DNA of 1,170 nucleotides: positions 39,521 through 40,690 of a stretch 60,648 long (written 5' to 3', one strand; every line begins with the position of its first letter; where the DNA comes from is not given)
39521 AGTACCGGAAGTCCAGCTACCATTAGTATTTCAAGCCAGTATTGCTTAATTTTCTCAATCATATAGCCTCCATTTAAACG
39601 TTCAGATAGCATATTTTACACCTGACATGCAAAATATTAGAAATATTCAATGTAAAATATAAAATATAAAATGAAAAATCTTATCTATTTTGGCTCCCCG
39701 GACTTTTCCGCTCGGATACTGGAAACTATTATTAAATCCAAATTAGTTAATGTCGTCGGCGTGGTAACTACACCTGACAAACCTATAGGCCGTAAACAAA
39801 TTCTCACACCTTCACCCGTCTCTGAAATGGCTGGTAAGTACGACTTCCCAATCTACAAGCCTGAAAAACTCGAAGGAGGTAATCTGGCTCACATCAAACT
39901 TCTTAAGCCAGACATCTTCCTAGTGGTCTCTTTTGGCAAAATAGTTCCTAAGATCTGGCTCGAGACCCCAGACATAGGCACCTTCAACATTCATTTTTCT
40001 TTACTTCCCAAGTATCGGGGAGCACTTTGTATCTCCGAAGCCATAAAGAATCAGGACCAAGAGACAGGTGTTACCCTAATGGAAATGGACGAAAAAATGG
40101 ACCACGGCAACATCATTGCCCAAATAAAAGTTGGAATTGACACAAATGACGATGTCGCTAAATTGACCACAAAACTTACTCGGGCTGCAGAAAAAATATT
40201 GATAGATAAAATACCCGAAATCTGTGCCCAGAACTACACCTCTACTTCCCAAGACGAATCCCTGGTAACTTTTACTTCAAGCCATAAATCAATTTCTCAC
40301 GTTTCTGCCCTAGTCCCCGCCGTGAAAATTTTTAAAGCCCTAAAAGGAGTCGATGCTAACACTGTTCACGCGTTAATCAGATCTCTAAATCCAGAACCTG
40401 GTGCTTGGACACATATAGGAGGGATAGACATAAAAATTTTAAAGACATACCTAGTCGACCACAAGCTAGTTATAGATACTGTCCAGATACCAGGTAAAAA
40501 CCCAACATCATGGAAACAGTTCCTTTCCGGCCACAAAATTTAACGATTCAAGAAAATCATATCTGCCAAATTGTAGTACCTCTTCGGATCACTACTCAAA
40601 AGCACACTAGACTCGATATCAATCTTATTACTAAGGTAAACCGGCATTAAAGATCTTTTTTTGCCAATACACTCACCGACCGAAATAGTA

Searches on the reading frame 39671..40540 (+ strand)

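Call 29: search_protein_families(library=pfam, proteins=[window:39671-40540:+], max_evalue=0.01)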
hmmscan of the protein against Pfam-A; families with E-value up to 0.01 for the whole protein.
window:39671-40540:+ (290 aa): 2 families
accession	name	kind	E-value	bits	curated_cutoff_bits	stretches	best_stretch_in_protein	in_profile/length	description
PF00551.24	Formyl_trans_N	-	2.9e-34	118.8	26.1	1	5-180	4-180/181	Formyl transferase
PF02911.23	Formyl_trans_C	-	1.1e-08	35.6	21.1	1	229-264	15-50/100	Formyl transferase, C-terminal domain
